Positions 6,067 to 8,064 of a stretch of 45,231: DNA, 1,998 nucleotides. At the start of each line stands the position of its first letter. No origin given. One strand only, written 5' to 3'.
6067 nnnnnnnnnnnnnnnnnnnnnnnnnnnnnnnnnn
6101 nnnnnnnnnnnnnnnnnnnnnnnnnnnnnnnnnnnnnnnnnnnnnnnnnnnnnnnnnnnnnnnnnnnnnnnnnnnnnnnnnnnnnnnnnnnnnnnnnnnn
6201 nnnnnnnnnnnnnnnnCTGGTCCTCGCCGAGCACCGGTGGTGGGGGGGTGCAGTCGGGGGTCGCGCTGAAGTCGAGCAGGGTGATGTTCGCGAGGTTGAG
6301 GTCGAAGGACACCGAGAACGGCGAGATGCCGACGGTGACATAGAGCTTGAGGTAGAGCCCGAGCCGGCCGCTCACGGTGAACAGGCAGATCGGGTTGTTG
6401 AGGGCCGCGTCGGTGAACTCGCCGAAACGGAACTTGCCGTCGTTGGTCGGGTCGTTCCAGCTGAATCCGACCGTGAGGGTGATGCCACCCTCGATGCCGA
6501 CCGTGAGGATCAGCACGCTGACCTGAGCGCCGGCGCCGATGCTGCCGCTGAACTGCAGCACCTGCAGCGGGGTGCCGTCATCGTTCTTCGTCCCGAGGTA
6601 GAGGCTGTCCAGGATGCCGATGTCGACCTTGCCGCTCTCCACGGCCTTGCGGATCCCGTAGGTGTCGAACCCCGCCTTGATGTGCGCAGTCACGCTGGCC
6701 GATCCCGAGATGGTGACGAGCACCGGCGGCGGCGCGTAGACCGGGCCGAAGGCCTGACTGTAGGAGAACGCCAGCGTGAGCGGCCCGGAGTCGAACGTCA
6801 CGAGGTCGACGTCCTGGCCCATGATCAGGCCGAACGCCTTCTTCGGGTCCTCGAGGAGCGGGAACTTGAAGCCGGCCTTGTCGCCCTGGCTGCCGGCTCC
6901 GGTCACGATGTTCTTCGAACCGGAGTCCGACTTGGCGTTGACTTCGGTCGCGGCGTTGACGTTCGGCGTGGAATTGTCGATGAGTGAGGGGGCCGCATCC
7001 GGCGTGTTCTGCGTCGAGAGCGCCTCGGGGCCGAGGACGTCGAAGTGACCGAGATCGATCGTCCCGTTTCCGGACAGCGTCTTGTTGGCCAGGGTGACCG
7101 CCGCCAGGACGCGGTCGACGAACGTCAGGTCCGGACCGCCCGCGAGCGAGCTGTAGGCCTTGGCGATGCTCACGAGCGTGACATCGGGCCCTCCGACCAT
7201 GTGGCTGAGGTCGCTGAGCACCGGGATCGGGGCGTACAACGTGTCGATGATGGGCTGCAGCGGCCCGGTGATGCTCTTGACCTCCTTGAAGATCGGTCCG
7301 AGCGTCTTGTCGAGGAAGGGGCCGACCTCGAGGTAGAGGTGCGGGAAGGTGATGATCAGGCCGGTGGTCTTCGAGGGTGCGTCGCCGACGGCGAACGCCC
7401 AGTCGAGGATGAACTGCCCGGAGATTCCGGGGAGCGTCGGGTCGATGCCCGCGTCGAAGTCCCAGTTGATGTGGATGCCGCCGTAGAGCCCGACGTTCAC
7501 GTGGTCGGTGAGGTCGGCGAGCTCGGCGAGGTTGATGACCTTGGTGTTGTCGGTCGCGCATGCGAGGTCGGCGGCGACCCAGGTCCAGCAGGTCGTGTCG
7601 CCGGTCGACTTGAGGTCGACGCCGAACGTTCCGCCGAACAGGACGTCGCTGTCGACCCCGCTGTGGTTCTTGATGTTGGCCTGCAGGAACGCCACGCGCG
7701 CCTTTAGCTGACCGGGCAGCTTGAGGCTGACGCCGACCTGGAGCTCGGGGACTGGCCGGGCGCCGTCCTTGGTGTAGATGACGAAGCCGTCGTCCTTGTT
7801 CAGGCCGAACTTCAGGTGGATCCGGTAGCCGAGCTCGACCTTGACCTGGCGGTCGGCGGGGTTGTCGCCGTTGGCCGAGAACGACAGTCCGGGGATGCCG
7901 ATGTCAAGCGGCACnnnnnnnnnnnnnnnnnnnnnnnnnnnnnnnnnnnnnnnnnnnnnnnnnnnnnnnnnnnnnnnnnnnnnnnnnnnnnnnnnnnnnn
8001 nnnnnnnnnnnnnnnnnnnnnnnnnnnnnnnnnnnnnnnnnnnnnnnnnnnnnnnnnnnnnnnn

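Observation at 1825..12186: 10.4-kb gene for a Sec-signal, RTX-repeat giant protein in a Gram-positive-type genome with no T1SS nearby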

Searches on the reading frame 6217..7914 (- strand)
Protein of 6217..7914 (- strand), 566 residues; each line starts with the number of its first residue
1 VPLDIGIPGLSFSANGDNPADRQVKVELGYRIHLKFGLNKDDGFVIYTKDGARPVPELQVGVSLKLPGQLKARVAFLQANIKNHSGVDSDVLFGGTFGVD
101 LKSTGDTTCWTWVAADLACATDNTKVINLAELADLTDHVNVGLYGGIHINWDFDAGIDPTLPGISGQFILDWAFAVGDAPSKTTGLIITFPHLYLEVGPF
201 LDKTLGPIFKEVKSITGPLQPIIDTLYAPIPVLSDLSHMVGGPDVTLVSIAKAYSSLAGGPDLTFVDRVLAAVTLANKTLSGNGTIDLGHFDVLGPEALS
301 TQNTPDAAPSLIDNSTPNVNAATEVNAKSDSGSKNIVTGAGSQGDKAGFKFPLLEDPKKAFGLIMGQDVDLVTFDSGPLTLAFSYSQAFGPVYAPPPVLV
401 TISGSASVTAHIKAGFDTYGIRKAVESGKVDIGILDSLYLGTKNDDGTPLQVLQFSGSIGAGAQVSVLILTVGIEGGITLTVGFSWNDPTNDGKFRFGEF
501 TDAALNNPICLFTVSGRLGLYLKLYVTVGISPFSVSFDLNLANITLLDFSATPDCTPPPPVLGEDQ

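Call 65: search_protein_representatives(protein=window:6217-7914:-)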
Query: 566 residues. Proteins with E-value up to 0.001 (for the whole library): 1605; up to 1e-10: 1081; up to 1e-30: 367. The best 150 are listed.
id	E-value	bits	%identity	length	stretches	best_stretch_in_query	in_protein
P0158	9.0e-174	595.5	54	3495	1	2-563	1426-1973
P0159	7.6e-155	533.0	46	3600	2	1-562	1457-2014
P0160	2.1e-151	521.6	50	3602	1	1-564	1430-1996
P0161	6.8e-149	513.3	50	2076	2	1-563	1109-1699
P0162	7.8e-148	509.8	53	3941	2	91-565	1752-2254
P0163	7.5e-147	506.6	53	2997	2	90-565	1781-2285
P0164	2.8e-145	501.4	48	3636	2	1-563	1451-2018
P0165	1.3e-144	499.3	51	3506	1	1-563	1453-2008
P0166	6.2e-143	493.7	52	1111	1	1-563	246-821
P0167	8.5e-143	493.2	48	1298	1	2-563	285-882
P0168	1.3e-141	489.3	52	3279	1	1-563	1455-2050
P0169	1.6e-141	489.0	50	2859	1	1-563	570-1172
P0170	6.8e-141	486.9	44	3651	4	1-563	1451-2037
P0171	1.3e-137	476.1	48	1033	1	1-563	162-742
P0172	1.3e-136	472.8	49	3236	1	1-563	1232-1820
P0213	1.4e-63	231.7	30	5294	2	4-549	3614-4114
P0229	3.4e-59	217.2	33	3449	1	1-554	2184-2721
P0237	3.3e-57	210.6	35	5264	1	3-555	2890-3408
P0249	1.4e-53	198.7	35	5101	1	20-561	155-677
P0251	2.9e-53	197.6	32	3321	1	4-561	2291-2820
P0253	5.2e-53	196.8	32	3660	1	3-565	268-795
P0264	2.2e-50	188.1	34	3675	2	3-555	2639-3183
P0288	2.6e-47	177.9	35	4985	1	19-557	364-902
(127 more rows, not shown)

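Call 66: search_protein_families(library=pfam, proteins=[P0288, P0253], max_evalue=0.001)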
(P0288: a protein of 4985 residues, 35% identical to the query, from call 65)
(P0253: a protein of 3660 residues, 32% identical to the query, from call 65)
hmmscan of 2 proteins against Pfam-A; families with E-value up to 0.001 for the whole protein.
P0288 (4985 aa): 3 families
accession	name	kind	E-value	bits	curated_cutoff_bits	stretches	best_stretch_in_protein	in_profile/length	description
PF00353.25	HemolysinCabind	-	1.3e-101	332.2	23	19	1093-1127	2-36/36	RTX calcium-binding nonapeptide repeat (4 copies)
PF01839.29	FG-GAP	-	4.2e-17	62.1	22.1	2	4381-4415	8-37/37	FG-GAP repeat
PF20773.4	InhA-like_MAM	-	2.4e-09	37.4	26.9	1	3598-3707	54-163/191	Immune inhibitor A-like, MAM domain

P0253 (3660 aa): 4 families
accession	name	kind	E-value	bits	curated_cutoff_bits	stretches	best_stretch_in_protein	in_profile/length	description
PF00353.25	HemolysinCabind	-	9.9e-78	255.9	23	14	992-1027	1-36/36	RTX calcium-binding nonapeptide repeat (4 copies)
PF03160.20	Calx-beta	-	2.3e-63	212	27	6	1283-1392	11-118/119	Calx-beta domain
PF17210.9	SdrD_B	-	1.9e-36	125.1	29.7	3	1165-1276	6-112/112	SdrD B-like domain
PF13620.12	CarboxypepD_reg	-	4.3e-08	33.8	32.3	0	1184-1226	15-57/82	Carboxypeptidase regulatory-like domain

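Call 67: list_cluster_members(proteins=[P0213, P0237, P0249, P0253, P0288, P0229, P0251, P0264, P0032, P0158])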
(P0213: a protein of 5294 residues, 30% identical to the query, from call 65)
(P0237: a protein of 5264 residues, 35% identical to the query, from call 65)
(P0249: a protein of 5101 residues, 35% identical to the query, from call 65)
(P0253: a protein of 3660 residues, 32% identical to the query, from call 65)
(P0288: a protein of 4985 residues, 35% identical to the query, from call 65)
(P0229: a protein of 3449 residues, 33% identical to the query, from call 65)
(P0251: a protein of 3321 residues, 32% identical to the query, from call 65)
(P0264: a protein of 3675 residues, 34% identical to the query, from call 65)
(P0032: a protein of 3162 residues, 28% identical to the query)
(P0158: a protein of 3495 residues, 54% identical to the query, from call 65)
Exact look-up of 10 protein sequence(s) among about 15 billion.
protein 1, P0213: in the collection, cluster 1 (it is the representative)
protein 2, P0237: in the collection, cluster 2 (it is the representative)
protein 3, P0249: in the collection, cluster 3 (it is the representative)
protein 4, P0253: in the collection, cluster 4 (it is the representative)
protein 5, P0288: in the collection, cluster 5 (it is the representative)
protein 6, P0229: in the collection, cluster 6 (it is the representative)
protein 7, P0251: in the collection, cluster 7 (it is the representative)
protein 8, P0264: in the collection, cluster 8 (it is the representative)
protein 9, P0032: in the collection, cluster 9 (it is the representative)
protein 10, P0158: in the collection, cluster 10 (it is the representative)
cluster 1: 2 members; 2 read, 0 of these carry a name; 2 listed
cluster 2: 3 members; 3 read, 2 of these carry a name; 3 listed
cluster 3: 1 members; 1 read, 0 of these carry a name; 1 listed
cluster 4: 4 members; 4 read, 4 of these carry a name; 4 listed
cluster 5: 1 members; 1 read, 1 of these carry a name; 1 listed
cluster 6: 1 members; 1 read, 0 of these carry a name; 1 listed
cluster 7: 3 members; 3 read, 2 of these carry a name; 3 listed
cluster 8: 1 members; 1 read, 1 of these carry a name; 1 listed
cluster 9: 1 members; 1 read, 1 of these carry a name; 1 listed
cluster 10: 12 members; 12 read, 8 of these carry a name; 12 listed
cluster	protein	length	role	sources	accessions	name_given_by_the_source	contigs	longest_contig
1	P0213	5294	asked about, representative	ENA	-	-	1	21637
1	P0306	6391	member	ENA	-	-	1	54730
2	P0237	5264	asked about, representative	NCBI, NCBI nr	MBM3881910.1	MAG: LEPR-XLL domain-containing protein, partial [Verrucomicrobia bacterium] | LEPR-XLL domain-containing protein [Verrucomicrobiota bacterium]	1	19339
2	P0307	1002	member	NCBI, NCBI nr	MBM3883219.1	MAG: calcium-binding protein, partial [Verrucomicrobia bacterium] | calcium-binding protein [Verrucomicrobiota bacterium]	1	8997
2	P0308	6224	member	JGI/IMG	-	-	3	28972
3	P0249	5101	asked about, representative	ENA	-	-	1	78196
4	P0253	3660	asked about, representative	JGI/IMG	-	Ca2+-binding RTX toxin-like protein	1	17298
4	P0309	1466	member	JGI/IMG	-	Ca2+-binding RTX toxin-like protein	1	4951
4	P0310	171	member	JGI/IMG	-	Ca2+-binding RTX toxin-like protein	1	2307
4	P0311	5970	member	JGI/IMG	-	Ca2+-binding RTX toxin-like protein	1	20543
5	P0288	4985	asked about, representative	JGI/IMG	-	Ca2+-binding RTX toxin-like protein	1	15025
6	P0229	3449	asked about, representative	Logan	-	-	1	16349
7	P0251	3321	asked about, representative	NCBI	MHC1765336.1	MAG: SdrD B-like domain-containing protein [Verrucomicrobiia bacterium]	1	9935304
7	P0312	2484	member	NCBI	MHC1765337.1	MAG: Calx-beta domain-containing protein [Verrucomicrobiia bacterium]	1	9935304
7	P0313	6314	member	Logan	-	-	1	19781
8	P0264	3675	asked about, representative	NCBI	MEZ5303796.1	MAG: LEPR-XLL domain-containing protein [Verrucomicrobiales bacterium]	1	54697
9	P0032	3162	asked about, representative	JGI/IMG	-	streptogramin lyase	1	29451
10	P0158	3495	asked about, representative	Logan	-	-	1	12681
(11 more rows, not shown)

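Call 88: search_protein_families(library=pfam, proteins=[P0264], max_evalue=0.001)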
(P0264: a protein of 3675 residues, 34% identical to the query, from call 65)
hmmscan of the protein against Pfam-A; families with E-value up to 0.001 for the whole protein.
P0264 (3675 aa): 1 family
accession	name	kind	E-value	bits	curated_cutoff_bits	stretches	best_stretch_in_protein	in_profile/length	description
PF00353.25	HemolysinCabind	-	6.2e-25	87.2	23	4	3408-3442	2-36/36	RTX calcium-binding nonapeptide repeat (4 copies)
